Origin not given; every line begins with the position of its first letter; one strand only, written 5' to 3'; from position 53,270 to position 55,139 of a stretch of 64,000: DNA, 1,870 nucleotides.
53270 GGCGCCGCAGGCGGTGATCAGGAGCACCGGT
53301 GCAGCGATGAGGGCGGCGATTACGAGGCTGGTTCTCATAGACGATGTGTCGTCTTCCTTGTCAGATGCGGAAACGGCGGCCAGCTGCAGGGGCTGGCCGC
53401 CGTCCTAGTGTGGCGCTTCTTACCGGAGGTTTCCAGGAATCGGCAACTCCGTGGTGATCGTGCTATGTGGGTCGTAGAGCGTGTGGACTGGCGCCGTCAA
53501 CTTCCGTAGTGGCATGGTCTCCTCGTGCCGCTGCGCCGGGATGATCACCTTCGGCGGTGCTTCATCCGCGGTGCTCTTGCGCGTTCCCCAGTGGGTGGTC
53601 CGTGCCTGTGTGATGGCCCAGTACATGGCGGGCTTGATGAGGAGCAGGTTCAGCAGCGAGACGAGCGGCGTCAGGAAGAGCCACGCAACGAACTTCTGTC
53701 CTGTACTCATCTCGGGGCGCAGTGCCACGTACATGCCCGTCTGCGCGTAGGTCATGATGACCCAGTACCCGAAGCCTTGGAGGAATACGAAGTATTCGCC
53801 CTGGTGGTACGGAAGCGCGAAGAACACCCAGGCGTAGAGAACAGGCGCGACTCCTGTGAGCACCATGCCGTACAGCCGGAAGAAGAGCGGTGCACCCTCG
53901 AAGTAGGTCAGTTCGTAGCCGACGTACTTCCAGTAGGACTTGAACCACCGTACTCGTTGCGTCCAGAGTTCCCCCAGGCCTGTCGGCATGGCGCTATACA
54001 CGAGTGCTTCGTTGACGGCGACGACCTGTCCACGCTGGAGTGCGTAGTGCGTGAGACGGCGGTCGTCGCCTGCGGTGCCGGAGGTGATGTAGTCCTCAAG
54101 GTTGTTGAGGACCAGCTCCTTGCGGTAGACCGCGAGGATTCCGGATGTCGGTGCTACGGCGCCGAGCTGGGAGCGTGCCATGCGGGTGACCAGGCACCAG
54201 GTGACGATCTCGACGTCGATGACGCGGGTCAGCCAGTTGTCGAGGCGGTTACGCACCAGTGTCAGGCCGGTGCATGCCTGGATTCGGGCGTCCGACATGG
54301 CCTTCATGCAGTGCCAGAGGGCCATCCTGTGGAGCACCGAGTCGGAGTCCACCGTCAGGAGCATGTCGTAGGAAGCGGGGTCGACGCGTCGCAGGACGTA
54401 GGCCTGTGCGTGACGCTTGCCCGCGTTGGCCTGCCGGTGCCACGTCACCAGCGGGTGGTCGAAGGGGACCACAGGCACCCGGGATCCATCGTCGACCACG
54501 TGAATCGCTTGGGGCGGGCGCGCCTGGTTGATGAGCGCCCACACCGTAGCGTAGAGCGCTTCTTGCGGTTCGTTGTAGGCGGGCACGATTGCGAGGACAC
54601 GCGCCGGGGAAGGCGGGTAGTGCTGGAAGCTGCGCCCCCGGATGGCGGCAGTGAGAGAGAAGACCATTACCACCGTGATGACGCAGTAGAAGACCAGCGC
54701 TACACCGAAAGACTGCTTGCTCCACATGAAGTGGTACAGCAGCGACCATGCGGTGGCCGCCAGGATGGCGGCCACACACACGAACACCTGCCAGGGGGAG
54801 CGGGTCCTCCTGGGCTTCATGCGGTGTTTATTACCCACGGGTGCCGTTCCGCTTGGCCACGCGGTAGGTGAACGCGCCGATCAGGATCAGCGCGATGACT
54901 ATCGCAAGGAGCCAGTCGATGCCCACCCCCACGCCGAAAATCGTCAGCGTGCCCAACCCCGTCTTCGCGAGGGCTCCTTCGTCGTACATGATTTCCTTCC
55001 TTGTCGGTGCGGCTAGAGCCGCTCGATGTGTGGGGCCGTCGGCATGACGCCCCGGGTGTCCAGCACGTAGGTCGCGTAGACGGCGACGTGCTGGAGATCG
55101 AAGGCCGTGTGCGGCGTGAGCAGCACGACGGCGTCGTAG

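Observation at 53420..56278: Phage polysaccharide cassette: UDP-sugar dehydrogenase, LAKTG micro-peptide and hyaluronan-synthase-like GT2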

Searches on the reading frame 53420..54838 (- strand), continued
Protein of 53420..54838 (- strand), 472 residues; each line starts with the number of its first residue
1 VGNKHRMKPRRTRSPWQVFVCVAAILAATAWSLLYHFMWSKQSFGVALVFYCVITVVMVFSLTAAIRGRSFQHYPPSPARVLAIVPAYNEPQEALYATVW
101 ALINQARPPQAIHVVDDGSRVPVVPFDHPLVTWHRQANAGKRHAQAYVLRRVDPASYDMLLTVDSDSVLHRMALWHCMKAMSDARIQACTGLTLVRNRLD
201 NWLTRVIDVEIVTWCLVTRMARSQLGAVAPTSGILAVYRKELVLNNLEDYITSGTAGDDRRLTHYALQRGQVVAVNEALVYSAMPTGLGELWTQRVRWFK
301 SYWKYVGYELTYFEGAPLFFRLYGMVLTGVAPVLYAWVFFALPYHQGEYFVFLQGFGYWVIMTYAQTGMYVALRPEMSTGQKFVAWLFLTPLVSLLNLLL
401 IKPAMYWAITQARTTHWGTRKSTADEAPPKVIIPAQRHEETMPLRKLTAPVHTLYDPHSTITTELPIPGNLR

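Call 36: search_solved_structures(query=A1, max_evalue=1, show_alignments=2)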
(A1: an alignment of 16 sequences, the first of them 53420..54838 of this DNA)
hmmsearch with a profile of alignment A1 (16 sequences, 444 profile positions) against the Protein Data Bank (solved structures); distinct sequences matched with E-value up to 1: 47.
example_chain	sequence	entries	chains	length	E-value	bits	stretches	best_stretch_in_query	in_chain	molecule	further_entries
8smm_A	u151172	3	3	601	2.1e-24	89.2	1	117-416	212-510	Hyaluronan synthase 1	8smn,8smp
7sp7_A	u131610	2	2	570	3.5e-22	81.9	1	23-418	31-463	Hyaluronan synthase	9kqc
8snc_A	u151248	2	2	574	3.5e-22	81.8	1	23-418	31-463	Hyaluronan synthase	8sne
7sp6_A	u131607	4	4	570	3.5e-21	78.6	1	23-418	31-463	Hyaluronan synthase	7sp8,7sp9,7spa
8snd_A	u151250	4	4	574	3.5e-21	78.5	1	23-418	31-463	Hyaluronan synthase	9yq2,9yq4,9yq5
2z87_A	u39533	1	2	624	1.5e-12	50.2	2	77-183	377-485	Chondroitin synthase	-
2z86_A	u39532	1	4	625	1.5e-12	50.2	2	77-183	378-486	Chondroitin synthase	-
5hea_A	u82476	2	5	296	2.5e-08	36.2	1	78-179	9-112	Putative glycosyltransferase (GalT1)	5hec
6h1j_A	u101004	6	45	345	3.3e-06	29.2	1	75-172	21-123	Probable ss-1,3-N-acetylglucosaminyltransferase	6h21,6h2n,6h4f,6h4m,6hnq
7wjm_A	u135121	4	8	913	1.8e-05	26.8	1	153-339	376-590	Chitin synthase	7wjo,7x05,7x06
8k52_A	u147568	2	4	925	2.3e-05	26.5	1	153-339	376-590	chitin synthase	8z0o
6yv7_B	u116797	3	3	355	2.6e-05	26.2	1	70-186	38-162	Glycosyl transferase, family 2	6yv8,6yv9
6yv7_A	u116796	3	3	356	2.6e-05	26.2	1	70-186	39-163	Glycosyl transferase, family 2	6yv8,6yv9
7wjn_A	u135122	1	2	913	2.9e-05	26.1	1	153-340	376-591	Chitin synthase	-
9b8v_E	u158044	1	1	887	0.0001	24.3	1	49-173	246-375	Cellulose synthase catalytic subunit [UDP-forming]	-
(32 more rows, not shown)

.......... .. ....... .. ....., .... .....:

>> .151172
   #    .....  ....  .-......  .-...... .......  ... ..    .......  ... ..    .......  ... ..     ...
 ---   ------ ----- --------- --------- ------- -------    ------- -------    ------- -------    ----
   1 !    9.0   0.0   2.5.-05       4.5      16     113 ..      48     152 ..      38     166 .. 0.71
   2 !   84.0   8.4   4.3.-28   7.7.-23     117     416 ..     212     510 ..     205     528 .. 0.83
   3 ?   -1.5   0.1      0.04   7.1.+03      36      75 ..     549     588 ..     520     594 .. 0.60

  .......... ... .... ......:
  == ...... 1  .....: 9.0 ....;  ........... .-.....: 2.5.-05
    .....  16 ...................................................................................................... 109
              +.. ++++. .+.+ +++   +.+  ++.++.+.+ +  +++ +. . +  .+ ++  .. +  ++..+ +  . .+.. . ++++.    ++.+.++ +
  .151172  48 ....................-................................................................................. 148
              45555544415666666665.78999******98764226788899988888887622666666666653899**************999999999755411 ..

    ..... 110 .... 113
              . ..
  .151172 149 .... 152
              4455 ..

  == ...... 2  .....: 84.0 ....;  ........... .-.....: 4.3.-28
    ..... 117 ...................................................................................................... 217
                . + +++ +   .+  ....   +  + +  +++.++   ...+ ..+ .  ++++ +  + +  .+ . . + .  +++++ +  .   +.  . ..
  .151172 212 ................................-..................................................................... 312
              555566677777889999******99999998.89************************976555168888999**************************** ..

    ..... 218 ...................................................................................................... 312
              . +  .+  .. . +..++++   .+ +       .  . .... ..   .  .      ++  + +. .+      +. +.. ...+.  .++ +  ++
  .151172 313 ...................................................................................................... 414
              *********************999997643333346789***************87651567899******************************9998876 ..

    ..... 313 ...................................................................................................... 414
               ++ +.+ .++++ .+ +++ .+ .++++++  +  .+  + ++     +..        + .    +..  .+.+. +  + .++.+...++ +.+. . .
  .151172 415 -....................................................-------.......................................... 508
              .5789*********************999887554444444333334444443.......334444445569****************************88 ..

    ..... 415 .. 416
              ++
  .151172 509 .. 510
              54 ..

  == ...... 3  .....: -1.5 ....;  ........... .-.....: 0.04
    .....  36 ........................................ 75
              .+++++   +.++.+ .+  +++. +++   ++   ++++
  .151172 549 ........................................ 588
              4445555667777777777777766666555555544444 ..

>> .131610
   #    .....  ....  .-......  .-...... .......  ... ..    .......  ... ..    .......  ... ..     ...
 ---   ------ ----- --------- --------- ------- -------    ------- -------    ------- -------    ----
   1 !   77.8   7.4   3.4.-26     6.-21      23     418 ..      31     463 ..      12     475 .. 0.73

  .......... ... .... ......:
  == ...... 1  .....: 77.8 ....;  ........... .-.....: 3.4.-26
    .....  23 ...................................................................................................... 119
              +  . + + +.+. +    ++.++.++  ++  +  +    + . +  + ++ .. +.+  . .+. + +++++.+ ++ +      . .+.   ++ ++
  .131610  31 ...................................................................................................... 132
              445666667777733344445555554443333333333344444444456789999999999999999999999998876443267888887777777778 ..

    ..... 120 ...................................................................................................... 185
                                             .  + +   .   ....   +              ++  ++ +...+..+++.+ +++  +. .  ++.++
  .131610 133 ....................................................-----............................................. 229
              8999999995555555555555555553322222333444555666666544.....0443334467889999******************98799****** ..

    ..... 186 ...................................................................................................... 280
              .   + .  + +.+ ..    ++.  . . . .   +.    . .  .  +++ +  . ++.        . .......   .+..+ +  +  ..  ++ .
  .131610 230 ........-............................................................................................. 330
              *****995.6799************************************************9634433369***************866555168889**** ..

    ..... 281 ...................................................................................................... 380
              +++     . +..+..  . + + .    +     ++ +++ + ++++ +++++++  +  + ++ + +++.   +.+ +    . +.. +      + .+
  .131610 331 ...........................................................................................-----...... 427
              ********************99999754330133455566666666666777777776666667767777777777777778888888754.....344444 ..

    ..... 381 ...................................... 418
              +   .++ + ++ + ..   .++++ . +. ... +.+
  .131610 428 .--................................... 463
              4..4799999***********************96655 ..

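Call 60: predict_structure(alignment_id=A1)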
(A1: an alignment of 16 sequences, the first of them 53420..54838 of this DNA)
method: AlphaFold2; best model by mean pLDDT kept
length: 472 residues; sequences in the alignment: 16
mean_pLDDT: 81.3   pTM: 0.79
mean pLDDT of the five models: 81.3, 80.6, 80.2, 79.6, 78.5
residues with pLDDT >= 90: 238; 70-90: 148; 50-70: 21; < 50: 65
segments of 3 or more residues with pLDDT < 50: 1-11, 421-472
pLDDT, mean of each block of 10 residues (from residue 1): 40 67 79 78 71 82 82 95 95 96 98 96 95 93 93 97 95 97 96 93 95 84 87 84 94 74 92 93 94 90 90 92 90 83 72 81 87 87 94 93 92 66 37 35 34 38 35 31
secondary structure, 60 per line:
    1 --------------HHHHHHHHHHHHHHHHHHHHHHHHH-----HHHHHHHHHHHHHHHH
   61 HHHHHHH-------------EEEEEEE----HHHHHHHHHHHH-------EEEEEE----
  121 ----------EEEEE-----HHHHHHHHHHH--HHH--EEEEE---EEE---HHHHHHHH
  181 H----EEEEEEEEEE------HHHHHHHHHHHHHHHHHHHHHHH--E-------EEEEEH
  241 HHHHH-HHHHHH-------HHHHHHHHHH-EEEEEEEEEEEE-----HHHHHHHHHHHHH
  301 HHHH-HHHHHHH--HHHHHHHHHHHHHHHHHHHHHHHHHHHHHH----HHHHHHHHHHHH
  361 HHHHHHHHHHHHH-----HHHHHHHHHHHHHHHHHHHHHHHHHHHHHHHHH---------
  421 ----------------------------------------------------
elements in order: H15-39 H45-67 E81-87 H92-103 E111-116 E131-135 H141-151 E159-163 E167-169 H173-181 E186-195 H202-224 E235-239 H240-245 H247-252 H260-269 E271-282 H288-304 H306-312 H315-344 H349-373 H379-411

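Call 65: fold_search(model_id=the predicted structure, library=pdb)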
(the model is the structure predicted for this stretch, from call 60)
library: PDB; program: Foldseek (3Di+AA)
matches with E <= 10: 500; with E <= 0.001: 340
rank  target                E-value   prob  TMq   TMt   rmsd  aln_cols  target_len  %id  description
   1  7sp9_A                8.7e-18  1.00  0.62  0.59   6.1       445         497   19  Chlorella virus Hyaluronan Synthase in the GlcNAc-primed channel-closed state (released 2022-04-06)
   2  9yq2_A                1.7e-17  1.00  0.60  0.58   6.4       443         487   19  Chlorella virus hyaluronan synthase bound to DDM (released 2025-12-10)
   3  8sne_A                2.6e-17  1.00  0.62  0.60   6.7       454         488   19  Chlorella virus Hyaluronan Synthase bound to GlcA extended GlcNAc primer and UDP (released 2024-05-01)
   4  8smp_A                4.2e-17  1.00  0.61  0.55   8.0       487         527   18  Xenopus laevis hyaluronan synthase 1, UDP-bound, gating loop inserted state (released 2024-05-01)
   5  7sp7_A                4.6e-17  1.00  0.53  0.51  12.2       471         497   19  Chlorella virus hyaluronan synthase inhibited by UDP (released 2022-04-06)
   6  7sp8_A                5.7e-17  1.00  0.53  0.50  13.5       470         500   18  Chlorella virus Hyaluronan Synthase bound to UDP-GlcNAc (released 2022-04-06)
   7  8snc_A                7.9e-17  1.00  0.63  0.61   5.7       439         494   20  Chlorella virus Hyaluronan Synthase bound to GlcA extended GlcNAc primer (released 2024-05-01)
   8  8smn_A                8.8e-17  1.00  0.57  0.52  14.7       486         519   16  Xenopus laevis hyaluronan synthase 1, nascent HA polymer bound state (released 2024-05-01)
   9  8smm_A                9.3e-17  1.00  0.55  0.51  14.9       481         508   17  Xenopus laevis hyaluronan synthase 1 (released 2024-05-01)
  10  9yq5_A                2.9e-16  1.00  0.53  0.50  14.8       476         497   17  Chlorella virus hyaluronan synthase bound to an inserted UDP-GlcA (released 2025-12-10)
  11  9yq4_A                3.8e-16  1.00  0.62  0.60   5.9       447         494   19  Chlorella virus hyaluronan synthase bound to a proofreading UDP-GlcA (released 2025-12-10)
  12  9kqc_A                3.4e-15  1.00  0.53  0.50  13.0       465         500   18  Chlorella virus Hyaluronan Synthase bound to VNAR (released 2025-05-14)
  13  7sp6_A                6.2e-15  1.00  0.63  0.60   5.6       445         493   20  Chlorella virus hyaluronan synthase (released 2022-04-06)
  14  4p00_A                1.6e-12  1.00  0.49  0.33   9.2       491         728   14  Bacterial Cellulose Synthase in complex with cyclic-di-GMP and UDP (released 2014-04-09)
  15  4hg6_A                1.7e-12  1.00  0.47  0.31   9.7       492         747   13  Structure of a cellulose synthase - cellulose translocation intermediate (released 2012-12-19)
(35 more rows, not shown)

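Call 80: search_protein_families(library=ncbifam, proteins=[L005:4524-5822:+, L008:2730-4007:+, L004:4436-5707:+], max_evalue=1e-20)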
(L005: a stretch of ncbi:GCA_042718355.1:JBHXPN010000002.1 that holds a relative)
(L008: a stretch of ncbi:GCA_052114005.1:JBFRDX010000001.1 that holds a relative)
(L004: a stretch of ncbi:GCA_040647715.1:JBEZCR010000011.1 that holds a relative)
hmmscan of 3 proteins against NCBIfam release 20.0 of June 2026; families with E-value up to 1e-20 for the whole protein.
L005:4524-5822:+ (432 aa): 6 families
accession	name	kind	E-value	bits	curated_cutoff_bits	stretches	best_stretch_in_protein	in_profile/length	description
TIGR03026.1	NDP-sugDHase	subfamily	8.3e-108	360.8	189.8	1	22-409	2-395/413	nucleotide sugar dehydrogenase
NF008286.0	PRK11064.1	equivalog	3e-61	207.3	459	1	21-377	4-367/420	UDP-N-acetyl-D-mannosamine dehydrogenase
NF040825.1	UDPMaNacDH_Arch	equivalog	8.2e-60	202.8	750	1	22-375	2-352/418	UDP-N-acetyl-D-mannosamine dehydrogenase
NF011729.0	PRK15182.1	equivalog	1.7e-46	158.9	592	1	21-377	7-360/425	Vi polysaccharide biosynthesis UDP-N-acetylglucosamine C-6 dehydrogenase TviB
NF041297.1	UDPGDh_AglM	equivalog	4.6e-39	134.5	670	1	22-374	2-359/429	UDP-glucose 6-dehydrogenase AglM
NF047673.2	TeichurnBiosyTuaD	equivalog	2.4e-30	106.1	700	1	23-374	4-353/439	UDP-glucose 6-dehydrogenase TuaD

L008:2730-4007:+ (425 aa): 6 families
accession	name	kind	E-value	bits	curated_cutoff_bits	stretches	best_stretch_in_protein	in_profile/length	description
TIGR03026.1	NDP-sugDHase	subfamily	5.5e-113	377.8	189.8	1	3-413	2-412/413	nucleotide sugar dehydrogenase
NF040825.1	UDPMaNacDH_Arch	equivalog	2.7e-74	250.5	750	1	3-418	2-403/418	UDP-N-acetyl-D-mannosamine dehydrogenase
NF011729.0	PRK15182.1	equivalog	1.6e-63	215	592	1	3-398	8-392/425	Vi polysaccharide biosynthesis UDP-N-acetylglucosamine C-6 dehydrogenase TviB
NF008286.0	PRK11064.1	equivalog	4.6e-62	210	459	1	3-413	5-416/420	UDP-N-acetyl-D-mannosamine dehydrogenase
NF041297.1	UDPGDh_AglM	equivalog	5.4e-49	167.3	670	1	3-421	2-422/429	UDP-glucose 6-dehydrogenase AglM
NF047673.2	TeichurnBiosyTuaD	equivalog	2.3e-40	139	700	1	1-397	1-390/439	UDP-glucose 6-dehydrogenase TuaD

L004:4436-5707:+ (423 aa): 6 families
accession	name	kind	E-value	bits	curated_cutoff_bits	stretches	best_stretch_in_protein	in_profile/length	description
TIGR03026.1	NDP-sugDHase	subfamily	2.2e-113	379.1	189.8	1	1-411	1-412/413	nucleotide sugar dehydrogenase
NF040825.1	UDPMaNacDH_Arch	equivalog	1.8e-76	257.7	750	1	1-396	1-378/418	UDP-N-acetyl-D-mannosamine dehydrogenase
NF008286.0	PRK11064.1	equivalog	2.6e-58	197.6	459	1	2-414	5-419/420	UDP-N-acetyl-D-mannosamine dehydrogenase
NF011729.0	PRK15182.1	equivalog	2.9e-54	184.5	592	1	2-358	8-358/425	Vi polysaccharide biosynthesis UDP-N-acetylglucosamine C-6 dehydrogenase TviB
NF041297.1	UDPGDh_AglM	equivalog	1.8e-50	172.2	670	1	1-413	1-416/429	UDP-glucose 6-dehydrogenase AglM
NF047673.2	TeichurnBiosyTuaD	equivalog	7.7e-34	117.6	700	1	2-395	3-390/439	UDP-glucose 6-dehydrogenase TuaD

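Call 81: find_related_loci(query=L054:4001-5227:+, collection=viral_contigs, flank=5000)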
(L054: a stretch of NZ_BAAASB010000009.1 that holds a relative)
Query L054:4001-5227:+ (409 aa) in viral_contigs; peptide patterns used: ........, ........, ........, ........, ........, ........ (x = any residue, [..] = any of these).
8 stretches matched a pattern; 4 encode a relative of the query (tblastn E <= 1e-3); 4 distinct loci.
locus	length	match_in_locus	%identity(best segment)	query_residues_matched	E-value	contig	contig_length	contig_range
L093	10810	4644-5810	76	17-406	0e+0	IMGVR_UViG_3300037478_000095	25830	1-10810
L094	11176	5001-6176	73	17-408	0e+0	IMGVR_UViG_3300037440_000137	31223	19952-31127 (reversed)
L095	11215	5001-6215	69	1-406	0e+0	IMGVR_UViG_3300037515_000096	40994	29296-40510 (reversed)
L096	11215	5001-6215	63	1-406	3e-152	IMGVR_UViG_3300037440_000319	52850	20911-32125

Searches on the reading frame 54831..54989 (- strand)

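Call 3: search_protein_families(library=pfam, proteins=[window:54831-54989:-], max_evalue=0.01)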
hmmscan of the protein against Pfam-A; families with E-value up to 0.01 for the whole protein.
window:54831-54989:- (52 aa): 0 families

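Call 4: search_protein_families(library=ncbifam, proteins=[window:54831-54989:-], max_evalue=0.01)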
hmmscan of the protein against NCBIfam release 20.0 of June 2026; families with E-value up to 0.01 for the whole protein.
window:54831-54989:- (52 aa): 0 families

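Call 8: search_protein_families(library=phrogs, proteins=[window:54831-54989:-], max_evalue=0.001)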
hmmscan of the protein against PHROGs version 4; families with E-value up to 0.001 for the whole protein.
window:54831-54989:- (52 aa): 0 families

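Call 87: search_protein_families(library=ncbifam, alignment_id=A2, max_evalue=1)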
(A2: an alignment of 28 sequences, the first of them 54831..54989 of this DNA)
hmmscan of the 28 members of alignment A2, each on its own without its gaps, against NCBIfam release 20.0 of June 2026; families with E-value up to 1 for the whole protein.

A. member 1, window:54831-54989:- (52 aa): 2 families
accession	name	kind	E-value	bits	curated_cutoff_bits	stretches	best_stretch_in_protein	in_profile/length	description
NF058583.1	LAXTG_small_WW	exception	0.023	14.3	65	1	9-48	12-49/54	LAXTG motif-containing small protein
TIGR01940.1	nqrE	equivalog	0.026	14.9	247.55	1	12-33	139-160/200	NADH:ubiquinone reductase (Na(+)-transporting) subunit E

B. families by the number of members that match (of 28 scanned): 19 families
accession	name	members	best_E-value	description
NF058583.1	LAXTG_small_WW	15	1.8e-06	LAXTG motif-containing small protein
NF058603.1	SCO2097_fam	3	0.014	SCO2097 family morphological protein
TIGR01167.1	LPXTG_anchor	2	0.014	LPXTG cell wall anchor domain-containing protein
NF033186.1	internalin_K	2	0.079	class 1 internalin InlK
NF052432.1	TC0500_fam_Inc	2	0.21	TC0500 family inclusion membrane protein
NF033935.1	inclusion_IncB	1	0.0047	inclusion membrane protein IncB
NF041681.1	HGxxPAAW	1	0.0053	HGxxPAAW family protein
NF040681.2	GPS-CTERM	1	0.016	GPS-CTERM domain-containing protein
TIGR01940.1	nqrE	1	0.026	NADH:ubiquinone reductase (Na(+)-transporting) subunit E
TIGR00899.1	2A0120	1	0.039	sugar efflux transporter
NF033207.2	midcut_by_XrtH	1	0.042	midcut-by-XrtH protein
NF058582.1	Microco_LAVTG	1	0.056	LAVTG motif-containing sortase-dependent surface protein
NF041528.1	strep_LAETG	1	0.12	LAETG motif-containing sortase-dependent surface protein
NF049853.1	WD_0736_fam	1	0.17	WD_0736 family protein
TIGR01708.2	typeII_sec_gspH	1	0.19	type II secretion system minor pseudopilin GspH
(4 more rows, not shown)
